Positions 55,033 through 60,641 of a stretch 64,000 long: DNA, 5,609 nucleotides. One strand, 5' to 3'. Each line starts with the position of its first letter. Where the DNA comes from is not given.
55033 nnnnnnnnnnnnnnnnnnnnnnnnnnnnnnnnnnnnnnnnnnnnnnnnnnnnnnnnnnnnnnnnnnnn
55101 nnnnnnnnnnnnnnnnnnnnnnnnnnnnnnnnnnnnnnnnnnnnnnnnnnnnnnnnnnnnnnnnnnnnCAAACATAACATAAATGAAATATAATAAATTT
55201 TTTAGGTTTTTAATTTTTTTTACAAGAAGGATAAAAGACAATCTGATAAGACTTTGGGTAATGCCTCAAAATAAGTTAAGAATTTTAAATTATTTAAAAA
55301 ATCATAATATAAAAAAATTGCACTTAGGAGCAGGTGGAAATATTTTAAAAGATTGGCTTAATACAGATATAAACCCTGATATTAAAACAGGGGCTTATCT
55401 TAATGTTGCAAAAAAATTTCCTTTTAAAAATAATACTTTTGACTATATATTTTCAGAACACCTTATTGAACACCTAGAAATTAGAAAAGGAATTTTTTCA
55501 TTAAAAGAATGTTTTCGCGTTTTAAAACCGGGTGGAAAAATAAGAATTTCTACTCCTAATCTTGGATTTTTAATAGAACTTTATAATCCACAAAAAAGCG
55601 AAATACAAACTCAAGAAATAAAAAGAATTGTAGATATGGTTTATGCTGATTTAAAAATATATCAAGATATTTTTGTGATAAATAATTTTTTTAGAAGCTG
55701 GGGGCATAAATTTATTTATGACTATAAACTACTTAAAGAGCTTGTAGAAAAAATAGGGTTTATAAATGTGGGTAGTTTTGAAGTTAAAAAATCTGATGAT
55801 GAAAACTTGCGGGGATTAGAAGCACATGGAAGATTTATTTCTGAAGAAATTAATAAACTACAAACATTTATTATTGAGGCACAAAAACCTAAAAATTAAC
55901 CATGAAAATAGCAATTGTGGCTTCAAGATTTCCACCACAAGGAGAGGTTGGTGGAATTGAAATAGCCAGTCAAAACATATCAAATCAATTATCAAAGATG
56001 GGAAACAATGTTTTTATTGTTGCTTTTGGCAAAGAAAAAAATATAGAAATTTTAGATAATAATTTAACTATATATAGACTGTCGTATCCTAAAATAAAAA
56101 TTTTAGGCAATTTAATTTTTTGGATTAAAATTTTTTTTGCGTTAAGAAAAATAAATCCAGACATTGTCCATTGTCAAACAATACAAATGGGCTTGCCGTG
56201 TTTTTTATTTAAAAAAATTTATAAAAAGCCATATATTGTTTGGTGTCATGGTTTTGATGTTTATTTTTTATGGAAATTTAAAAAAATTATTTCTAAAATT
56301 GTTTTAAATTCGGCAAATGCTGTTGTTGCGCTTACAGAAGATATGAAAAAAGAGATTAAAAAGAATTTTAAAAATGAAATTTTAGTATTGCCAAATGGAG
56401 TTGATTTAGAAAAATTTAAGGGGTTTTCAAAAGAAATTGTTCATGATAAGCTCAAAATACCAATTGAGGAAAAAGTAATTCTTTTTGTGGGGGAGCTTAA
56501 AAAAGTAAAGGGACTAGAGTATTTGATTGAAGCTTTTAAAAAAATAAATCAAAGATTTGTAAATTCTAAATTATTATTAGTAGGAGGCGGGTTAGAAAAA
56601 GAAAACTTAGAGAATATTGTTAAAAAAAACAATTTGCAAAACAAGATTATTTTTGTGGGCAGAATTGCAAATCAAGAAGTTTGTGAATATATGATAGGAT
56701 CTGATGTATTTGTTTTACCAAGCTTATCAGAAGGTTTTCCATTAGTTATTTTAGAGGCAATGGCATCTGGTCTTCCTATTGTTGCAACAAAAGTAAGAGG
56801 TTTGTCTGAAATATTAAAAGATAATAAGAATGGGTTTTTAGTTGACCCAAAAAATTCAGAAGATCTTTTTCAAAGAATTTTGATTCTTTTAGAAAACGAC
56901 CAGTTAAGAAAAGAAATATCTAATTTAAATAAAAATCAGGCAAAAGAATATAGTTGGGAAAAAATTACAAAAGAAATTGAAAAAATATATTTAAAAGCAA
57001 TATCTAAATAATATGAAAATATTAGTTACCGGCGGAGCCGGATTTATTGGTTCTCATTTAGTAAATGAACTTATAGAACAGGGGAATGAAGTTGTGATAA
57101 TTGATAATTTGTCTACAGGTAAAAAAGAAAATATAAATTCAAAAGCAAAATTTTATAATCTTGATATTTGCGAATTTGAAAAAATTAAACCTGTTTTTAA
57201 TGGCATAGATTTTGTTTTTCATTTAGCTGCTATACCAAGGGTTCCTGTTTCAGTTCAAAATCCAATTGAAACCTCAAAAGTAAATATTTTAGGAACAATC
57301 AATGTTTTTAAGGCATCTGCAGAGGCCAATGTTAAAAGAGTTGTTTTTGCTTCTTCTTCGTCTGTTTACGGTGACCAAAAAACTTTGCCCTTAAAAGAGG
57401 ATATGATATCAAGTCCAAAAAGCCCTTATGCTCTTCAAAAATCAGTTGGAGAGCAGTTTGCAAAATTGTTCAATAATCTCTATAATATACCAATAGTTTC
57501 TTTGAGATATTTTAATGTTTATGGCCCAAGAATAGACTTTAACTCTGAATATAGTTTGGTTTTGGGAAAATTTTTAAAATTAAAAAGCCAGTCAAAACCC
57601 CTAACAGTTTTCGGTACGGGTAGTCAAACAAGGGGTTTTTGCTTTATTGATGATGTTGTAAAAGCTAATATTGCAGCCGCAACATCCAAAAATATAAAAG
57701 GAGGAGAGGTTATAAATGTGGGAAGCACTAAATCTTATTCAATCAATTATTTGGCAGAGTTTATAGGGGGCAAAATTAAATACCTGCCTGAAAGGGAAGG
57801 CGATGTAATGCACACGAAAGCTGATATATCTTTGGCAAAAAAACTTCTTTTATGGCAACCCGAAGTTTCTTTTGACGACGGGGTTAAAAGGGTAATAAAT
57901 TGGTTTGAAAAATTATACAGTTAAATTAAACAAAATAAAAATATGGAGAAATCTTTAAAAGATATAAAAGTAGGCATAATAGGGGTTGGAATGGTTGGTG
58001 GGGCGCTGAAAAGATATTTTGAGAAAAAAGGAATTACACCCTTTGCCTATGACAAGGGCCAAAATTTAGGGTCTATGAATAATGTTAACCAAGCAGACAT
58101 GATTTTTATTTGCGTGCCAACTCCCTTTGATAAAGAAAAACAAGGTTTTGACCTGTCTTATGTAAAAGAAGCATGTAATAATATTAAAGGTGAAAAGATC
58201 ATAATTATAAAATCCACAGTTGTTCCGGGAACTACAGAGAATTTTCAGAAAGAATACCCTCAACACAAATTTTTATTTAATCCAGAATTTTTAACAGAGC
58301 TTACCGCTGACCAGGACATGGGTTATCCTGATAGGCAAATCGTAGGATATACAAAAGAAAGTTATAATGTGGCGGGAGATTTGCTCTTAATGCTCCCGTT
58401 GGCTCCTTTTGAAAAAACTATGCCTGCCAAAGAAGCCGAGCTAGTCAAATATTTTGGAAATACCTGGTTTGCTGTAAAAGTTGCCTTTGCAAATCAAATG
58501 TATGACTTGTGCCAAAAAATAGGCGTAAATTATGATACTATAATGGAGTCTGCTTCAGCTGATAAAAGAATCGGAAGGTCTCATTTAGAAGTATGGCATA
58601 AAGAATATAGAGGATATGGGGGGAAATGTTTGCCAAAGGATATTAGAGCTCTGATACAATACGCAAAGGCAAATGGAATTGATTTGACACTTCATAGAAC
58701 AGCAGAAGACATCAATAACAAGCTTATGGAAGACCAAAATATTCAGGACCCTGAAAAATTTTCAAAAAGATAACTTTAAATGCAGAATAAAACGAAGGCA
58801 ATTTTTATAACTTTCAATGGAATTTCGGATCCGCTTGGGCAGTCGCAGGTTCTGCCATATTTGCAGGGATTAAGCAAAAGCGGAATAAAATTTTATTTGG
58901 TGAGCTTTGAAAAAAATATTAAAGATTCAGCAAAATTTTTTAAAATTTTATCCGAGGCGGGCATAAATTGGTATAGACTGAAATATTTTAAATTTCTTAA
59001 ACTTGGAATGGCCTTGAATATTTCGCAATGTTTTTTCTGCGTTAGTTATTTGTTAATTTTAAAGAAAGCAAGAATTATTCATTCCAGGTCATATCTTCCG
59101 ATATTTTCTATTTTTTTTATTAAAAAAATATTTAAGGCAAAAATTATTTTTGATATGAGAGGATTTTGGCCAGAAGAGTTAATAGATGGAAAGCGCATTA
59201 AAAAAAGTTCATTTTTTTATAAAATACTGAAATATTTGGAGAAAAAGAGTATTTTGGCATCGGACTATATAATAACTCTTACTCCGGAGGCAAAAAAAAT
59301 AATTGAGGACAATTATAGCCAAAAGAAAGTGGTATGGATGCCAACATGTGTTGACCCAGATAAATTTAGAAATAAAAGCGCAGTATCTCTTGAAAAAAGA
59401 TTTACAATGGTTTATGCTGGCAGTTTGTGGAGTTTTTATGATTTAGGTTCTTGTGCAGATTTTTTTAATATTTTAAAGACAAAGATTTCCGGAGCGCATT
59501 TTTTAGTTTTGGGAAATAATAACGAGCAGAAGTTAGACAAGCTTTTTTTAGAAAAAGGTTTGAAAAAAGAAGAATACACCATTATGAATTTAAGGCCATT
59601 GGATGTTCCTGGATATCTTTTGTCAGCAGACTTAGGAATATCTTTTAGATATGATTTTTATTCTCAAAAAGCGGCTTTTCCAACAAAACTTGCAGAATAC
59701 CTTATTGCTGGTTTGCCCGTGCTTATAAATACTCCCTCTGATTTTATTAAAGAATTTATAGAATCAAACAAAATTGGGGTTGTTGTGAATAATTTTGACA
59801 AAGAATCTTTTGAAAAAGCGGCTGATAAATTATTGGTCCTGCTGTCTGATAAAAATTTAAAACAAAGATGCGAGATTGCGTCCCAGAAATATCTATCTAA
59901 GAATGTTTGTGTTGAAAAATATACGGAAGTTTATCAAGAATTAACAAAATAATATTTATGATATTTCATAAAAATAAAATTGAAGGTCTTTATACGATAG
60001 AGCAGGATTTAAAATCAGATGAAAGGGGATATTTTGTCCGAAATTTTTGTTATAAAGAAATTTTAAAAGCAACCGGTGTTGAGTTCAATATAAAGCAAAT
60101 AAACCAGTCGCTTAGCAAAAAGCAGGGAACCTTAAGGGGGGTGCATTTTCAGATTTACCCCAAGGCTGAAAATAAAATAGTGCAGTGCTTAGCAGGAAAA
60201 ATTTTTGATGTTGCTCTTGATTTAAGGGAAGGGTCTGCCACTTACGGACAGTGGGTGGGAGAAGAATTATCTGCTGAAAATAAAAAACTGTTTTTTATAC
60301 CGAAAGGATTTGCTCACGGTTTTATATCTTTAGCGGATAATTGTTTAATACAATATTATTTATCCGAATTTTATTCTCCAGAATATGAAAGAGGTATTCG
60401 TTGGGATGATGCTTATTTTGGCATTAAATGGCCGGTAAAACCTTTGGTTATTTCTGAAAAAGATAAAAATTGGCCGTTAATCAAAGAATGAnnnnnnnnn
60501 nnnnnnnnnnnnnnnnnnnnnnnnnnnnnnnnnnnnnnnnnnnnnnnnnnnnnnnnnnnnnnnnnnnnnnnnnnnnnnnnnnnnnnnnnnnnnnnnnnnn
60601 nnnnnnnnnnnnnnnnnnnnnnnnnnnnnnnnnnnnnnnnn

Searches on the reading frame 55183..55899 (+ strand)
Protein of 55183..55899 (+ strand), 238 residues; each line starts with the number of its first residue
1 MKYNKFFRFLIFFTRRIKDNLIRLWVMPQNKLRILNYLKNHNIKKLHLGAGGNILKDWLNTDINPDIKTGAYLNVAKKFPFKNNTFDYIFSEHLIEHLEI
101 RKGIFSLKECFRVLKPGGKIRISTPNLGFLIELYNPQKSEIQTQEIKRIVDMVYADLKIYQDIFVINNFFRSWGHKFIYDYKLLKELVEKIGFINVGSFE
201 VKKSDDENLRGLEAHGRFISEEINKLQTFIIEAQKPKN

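Call 14: search_protein_families(library=pfam, proteins=[window:55183-55899:+], max_evalue=0.001)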
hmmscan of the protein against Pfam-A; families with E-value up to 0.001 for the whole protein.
window:55183-55899:+ (238 aa): 6 families
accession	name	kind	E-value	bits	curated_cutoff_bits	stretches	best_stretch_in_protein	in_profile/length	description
PF08241.18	Methyltransf_11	-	1.1e-08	36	21.2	1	75-120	50-93/95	Methyltransferase domain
PF13649.12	Methyltransf_25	-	6.7e-06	27.2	27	1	76-118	55-97/97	Methyltransferase domain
PF13847.12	Methyltransf_31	-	7.2e-05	22.9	27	1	77-133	64-114/145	Methyltransferase domain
PF20922.3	Anamorsin_N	-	0.00024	21.3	27.1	0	80-126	46-91/163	Anamorsin, N-terminal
PF13489.12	Methyltransf_23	-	0.00037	20.7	27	1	75-193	64-159/164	Methyltransferase domain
PF01209.24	Ubie_methyltran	-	0.00044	20.1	20.1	1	76-127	107-159/233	ubiE/COQ5 methyltransferase family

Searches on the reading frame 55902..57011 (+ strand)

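Call 14: search_protein_families(library=pfam, proteins=[window:55902-57011:+], max_evalue=0.001)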
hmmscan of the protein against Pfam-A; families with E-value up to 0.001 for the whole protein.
window:55902-57011:+ (369 aa): 7 families
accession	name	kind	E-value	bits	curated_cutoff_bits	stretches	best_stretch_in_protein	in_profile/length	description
PF00534.26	Glycos_transf_1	-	2.9e-48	164.1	26.4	1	177-344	2-170/172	Glycosyl transferases group 1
PF13692.12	Glyco_trans_1_4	-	5.6e-42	143.8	27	1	190-332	1-142/142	Glycosyl transferases group 1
PF13439.12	Glyco_transf_4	-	3.2e-22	79.8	28.5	1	16-171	1-170/170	Glycosyltransferase Family 4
PF20706.3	GT4-conflict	-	5.3e-13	49.1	26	1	134-356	143-382/385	Family 4 Glycosyltransferase in conflict systems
PF13579.12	Glyco_trans_4_4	-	2.4e-07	31.7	29.7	1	17-166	1-158/158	Glycosyl transferase 4-like domain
PF13477.12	Glyco_trans_4_2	-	8.7e-07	29.6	23.4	1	24-142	14-136/139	Glycosyl transferase 4-like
PF13524.12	Glyco_trans_1_2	-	1.2e-05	25.7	25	1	242-359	27-142/144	Glycosyl transferase-like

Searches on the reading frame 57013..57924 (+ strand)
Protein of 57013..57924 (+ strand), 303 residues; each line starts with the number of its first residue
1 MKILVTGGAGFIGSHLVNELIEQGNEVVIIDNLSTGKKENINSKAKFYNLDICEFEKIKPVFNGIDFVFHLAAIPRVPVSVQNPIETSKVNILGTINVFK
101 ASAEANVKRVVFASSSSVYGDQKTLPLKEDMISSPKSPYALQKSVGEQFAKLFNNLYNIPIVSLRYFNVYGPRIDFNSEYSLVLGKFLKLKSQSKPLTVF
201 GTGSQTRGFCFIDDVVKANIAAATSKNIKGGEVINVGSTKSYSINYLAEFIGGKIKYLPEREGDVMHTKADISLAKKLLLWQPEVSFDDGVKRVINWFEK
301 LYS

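Call 14: search_protein_families(library=pfam, proteins=[window:57013-57924:+], max_evalue=0.001)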
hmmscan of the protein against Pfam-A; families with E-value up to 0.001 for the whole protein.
window:57013-57924:+ (303 aa): 10 families
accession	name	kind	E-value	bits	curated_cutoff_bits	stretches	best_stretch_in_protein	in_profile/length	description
PF01370.27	Epimerase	-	4.3e-63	213.4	20.9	1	3-237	1-240/240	NAD dependent epimerase/dehydratase family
PF16363.11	GDP_Man_Dehyd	-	8e-55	187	27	1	4-293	1-331/332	GDP-mannose 4,6 dehydratase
PF01073.25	3Beta_HSD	-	1.2e-27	97.1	22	1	4-224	1-230/280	3-beta hydroxysteroid dehydrogenase/isomerase family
PF02719.21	Polysacc_synt_2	-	9.3e-20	71.4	20.2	1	3-251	1-243/293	Polysaccharide biosynthesis protein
PF04321.23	RmlD_sub_bind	-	8.9e-14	51.7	27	1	1-172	1-154/287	RmlD substrate binding domain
PF13460.12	NAD_binding_10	-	3.6e-11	43.7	27.2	1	7-127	1-112/184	NAD(P)H-binding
PF07993.18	NAD_binding_4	-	7.6e-11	42.1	20.1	1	57-150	81-188/258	Male sterility protein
PF00106.31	adh_short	-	4.9e-05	23.3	26.6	1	3-105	3-122/195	short chain dehydrogenase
PF05368.20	NmrA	-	9.4e-05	22.6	27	1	2-115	4-107/298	NmrA-like family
PF01488.26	Shikimate_DH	-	0.00096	19.7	24.3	0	8-70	19-81/138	Shikimate / quinate 5-dehydrogenase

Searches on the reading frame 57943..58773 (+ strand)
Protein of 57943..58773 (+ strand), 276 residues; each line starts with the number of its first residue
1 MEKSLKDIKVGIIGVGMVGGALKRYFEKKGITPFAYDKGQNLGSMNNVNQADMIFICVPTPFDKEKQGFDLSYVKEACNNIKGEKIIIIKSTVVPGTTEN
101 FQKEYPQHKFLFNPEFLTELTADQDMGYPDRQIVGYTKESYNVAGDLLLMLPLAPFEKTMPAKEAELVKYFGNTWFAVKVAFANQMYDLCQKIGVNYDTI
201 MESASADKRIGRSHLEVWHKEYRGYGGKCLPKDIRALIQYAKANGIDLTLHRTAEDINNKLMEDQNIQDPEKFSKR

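Call 14: search_protein_families(library=pfam, proteins=[window:57943-58773:+], max_evalue=0.001)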
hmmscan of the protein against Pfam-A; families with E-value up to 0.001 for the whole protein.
window:57943-58773:+ (276 aa): 2 families
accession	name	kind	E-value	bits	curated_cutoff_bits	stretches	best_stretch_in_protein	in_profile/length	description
PF00984.24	UDPG_MGDP_dh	-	4.7e-26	91.2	25.4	1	163-259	1-93/94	UDP-glucose/GDP-mannose dehydrogenase family, central domain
PF03721.20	UDPG_MGDP_dh_N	-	4.1e-22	79.1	27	1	46-142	72-181/187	UDP-glucose/GDP-mannose dehydrogenase family, NAD binding domain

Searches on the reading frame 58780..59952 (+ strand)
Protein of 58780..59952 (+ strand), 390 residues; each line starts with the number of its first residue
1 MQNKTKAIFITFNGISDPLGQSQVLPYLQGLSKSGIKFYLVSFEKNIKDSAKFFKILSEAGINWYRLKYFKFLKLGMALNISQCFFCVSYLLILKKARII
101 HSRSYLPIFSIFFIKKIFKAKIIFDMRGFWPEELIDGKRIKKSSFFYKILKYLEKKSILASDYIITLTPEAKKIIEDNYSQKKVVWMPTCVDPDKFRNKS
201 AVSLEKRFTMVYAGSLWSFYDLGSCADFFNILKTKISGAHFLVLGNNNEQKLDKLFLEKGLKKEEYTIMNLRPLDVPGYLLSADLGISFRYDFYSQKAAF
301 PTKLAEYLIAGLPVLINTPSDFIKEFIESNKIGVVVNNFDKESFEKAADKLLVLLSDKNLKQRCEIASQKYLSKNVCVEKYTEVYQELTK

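Call 14: search_protein_families(library=pfam, proteins=[window:58780-59952:+], max_evalue=0.001)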
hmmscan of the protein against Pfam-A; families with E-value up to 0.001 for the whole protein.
window:58780-59952:+ (390 aa): 3 families
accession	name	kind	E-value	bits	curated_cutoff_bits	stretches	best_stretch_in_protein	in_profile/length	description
PF00534.26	Glycos_transf_1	-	2.8e-11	43.7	26.4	1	206-368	14-169/172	Glycosyl transferases group 1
PF13692.12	Glyco_trans_1_4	-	2.3e-08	34.9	27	1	209-352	3-140/142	Glycosyl transferases group 1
PF13439.12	Glyco_transf_4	-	5.7e-07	30.2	28.5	1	29-195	13-170/170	Glycosyltransferase Family 4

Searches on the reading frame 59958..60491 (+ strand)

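Call 14: search_protein_families(library=pfam, proteins=[window:59958-60491:+], max_evalue=0.001)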
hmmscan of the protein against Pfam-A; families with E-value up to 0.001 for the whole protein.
window:59958-60491:+ (177 aa): 1 family
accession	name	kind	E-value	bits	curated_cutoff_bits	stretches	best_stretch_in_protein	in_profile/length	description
PF00908.23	dTDP_sugar_isom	-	2.7e-62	209.9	27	1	6-177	2-168/168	dTDP-4-dehydrorhamnose 3,5-epimerase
